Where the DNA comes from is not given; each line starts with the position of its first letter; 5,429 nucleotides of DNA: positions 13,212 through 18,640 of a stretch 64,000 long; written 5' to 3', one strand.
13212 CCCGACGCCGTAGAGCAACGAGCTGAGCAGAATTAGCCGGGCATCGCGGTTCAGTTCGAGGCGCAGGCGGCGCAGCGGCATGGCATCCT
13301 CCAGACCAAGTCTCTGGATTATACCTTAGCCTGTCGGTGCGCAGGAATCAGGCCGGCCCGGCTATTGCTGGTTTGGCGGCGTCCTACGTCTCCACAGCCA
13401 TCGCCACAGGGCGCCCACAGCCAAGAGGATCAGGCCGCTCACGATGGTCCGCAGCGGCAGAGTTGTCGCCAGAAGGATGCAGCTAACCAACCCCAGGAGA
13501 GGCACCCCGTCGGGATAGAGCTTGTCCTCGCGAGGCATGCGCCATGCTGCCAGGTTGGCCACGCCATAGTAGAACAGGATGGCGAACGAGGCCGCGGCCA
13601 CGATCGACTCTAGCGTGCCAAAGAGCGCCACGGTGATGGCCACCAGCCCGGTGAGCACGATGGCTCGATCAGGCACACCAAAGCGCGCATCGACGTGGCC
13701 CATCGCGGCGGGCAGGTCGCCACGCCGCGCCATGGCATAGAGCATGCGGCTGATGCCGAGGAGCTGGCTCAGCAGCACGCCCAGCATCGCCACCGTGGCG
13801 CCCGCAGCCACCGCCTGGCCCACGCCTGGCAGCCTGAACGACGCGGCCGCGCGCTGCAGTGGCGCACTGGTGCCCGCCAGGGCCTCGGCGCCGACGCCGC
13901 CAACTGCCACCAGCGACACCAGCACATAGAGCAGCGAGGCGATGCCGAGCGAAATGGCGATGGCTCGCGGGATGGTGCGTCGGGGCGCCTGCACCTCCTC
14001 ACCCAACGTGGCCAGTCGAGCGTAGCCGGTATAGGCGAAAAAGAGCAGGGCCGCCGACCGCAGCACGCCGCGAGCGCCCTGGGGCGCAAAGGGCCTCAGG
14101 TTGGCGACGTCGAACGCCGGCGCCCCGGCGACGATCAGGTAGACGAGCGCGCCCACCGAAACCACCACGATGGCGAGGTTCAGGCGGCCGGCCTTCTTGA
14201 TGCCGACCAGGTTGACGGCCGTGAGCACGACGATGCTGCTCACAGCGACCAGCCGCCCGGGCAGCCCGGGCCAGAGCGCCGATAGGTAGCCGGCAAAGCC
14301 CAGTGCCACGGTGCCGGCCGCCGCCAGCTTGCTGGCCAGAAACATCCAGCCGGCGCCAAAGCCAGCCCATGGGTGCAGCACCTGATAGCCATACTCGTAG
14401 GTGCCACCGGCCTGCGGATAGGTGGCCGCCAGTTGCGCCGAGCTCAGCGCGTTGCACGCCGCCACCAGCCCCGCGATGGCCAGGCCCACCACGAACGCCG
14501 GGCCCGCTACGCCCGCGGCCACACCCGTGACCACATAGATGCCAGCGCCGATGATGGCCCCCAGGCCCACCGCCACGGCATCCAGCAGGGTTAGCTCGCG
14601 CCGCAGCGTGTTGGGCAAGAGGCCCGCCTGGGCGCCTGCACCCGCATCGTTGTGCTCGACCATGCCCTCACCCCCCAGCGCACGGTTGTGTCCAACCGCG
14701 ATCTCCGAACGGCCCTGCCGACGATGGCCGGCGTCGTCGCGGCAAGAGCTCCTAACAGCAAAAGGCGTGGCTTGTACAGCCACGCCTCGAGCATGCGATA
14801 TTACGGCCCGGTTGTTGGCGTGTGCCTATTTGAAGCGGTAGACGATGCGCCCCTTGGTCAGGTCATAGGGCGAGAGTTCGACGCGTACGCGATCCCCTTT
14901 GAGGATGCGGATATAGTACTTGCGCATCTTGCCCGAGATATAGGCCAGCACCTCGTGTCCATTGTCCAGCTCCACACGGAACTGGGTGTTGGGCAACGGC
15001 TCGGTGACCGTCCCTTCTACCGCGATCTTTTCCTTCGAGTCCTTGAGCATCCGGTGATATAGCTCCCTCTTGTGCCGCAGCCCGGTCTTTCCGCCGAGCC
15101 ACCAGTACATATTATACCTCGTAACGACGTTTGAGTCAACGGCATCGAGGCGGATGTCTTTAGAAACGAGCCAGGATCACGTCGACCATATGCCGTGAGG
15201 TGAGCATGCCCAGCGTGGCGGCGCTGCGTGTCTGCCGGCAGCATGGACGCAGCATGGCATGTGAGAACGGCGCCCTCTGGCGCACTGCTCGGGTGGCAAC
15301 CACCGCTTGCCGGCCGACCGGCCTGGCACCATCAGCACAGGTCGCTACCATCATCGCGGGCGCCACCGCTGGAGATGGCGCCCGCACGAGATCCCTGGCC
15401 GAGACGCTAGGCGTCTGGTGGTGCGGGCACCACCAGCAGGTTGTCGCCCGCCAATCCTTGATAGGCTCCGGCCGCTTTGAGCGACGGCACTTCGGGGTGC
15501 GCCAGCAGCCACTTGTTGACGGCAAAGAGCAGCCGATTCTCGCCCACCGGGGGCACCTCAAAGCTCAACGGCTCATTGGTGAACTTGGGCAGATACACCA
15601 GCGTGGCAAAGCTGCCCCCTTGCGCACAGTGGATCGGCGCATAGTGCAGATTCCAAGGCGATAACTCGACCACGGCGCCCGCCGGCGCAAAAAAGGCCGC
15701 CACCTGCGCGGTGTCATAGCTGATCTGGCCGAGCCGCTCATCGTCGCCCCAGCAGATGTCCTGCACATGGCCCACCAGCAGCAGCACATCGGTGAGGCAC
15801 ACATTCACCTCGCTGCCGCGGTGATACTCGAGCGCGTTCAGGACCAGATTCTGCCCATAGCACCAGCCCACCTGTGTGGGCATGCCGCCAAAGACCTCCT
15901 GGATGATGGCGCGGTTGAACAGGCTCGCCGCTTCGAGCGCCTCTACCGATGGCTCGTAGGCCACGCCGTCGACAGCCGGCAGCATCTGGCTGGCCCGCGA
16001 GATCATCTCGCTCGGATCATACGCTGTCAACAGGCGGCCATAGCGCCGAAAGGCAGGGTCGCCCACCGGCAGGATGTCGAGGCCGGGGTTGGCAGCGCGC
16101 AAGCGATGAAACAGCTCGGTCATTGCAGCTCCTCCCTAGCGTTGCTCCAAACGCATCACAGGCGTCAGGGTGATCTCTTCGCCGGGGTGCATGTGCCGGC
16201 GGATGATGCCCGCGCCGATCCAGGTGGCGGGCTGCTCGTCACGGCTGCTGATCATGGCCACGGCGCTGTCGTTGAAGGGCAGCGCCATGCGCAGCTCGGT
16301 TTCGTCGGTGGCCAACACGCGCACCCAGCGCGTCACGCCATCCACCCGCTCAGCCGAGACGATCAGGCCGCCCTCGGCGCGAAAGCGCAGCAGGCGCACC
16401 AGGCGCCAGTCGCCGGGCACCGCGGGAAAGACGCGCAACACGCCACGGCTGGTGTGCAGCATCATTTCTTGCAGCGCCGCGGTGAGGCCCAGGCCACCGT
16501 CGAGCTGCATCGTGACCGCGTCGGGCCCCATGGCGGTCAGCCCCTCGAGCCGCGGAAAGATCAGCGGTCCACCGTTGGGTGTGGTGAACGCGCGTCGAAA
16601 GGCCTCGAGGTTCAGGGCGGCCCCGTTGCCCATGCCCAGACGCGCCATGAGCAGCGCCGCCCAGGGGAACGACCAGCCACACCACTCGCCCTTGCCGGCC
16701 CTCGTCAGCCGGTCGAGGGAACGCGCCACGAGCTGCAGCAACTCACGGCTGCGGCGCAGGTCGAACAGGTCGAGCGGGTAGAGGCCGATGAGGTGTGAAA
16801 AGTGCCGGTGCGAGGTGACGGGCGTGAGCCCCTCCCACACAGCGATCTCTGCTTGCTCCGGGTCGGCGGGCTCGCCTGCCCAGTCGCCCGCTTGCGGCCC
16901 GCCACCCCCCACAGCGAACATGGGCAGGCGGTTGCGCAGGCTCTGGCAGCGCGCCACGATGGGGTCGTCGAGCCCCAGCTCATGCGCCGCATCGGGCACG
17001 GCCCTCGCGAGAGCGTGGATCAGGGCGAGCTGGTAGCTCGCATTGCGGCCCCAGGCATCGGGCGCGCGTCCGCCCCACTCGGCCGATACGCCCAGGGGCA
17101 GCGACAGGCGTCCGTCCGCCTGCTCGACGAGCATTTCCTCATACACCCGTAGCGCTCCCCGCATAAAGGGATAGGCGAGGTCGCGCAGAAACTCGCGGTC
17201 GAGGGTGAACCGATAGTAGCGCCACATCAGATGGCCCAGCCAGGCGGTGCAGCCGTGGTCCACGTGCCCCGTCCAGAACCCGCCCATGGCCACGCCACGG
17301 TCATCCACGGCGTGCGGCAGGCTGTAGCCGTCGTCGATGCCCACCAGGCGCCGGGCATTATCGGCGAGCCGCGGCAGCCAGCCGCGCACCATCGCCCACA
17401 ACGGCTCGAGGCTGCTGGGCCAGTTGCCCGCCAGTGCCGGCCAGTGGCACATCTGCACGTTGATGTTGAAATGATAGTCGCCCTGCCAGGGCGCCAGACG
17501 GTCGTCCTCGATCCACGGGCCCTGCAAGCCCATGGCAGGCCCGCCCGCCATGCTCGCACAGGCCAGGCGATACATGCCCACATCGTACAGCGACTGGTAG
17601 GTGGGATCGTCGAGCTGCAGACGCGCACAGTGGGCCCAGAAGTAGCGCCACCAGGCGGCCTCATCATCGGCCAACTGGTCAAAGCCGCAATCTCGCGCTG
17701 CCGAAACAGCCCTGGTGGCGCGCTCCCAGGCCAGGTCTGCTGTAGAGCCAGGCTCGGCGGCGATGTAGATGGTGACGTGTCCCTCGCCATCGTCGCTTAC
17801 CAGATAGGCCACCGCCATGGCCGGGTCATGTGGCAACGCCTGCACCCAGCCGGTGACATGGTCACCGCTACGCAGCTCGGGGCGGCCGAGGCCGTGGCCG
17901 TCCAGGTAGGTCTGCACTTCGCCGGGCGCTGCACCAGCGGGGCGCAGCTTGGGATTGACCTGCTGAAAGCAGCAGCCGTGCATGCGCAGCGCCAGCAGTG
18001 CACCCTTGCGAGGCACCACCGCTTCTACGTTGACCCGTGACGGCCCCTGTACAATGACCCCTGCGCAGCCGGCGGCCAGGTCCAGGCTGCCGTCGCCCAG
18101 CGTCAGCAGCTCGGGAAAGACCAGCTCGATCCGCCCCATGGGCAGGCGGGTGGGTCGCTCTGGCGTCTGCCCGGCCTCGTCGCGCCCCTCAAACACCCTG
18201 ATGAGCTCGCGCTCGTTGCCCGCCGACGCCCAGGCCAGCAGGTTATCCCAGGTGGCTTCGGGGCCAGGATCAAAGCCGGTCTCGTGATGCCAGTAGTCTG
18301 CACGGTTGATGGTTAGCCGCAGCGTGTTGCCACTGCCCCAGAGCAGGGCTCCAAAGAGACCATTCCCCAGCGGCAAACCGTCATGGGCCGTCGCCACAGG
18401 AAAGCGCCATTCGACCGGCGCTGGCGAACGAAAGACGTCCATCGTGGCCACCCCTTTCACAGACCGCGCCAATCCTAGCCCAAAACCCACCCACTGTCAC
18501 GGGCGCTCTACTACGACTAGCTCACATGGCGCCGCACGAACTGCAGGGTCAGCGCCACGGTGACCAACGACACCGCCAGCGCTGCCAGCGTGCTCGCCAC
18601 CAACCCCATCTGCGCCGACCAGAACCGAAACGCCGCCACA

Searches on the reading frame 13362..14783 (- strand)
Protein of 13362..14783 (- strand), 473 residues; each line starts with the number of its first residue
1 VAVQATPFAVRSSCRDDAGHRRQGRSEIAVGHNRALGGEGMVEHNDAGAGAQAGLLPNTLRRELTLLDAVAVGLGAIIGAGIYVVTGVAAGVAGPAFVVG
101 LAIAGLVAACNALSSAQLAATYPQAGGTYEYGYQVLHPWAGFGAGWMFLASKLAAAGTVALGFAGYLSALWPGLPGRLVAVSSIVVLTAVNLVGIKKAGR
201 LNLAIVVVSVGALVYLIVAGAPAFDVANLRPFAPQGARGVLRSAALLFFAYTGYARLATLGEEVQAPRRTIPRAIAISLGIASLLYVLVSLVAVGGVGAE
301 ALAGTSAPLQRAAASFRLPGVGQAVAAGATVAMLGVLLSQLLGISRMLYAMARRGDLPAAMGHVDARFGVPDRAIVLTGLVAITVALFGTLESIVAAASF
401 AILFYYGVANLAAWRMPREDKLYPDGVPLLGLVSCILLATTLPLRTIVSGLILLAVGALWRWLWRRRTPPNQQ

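Call 55: search_protein_families(library=pfam, proteins=[window:13362-14783:-], max_evalue=0.0001)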
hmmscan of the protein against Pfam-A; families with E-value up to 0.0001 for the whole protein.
window:13362-14783:- (473 aa): 3 families
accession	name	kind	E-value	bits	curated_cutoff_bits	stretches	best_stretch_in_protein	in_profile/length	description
PF13520.12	AA_permease_2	-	2e-45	155.9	27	1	64-436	1-395/427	Amino acid permease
PF00324.27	AA_permease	-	2.9e-44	152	24.6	1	70-441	3-406/470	Amino acid permease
PF03845.19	Spore_permease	-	7e-10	38.7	23.4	1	75-318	13-255/321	Spore germination protein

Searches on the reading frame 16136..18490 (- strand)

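Call 55: search_protein_families(library=pfam, proteins=[window:16136-18490:-], max_evalue=0.0001)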
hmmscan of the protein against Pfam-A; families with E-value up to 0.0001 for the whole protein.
window:16136-18490:- (784 aa): 1 family
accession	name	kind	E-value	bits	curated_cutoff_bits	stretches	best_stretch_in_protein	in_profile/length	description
PF22124.2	Glyco_hydro_95_cat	-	7e-58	196.9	27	1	295-677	49-408/408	Glycosyl hydrolase family 95 catalytic domain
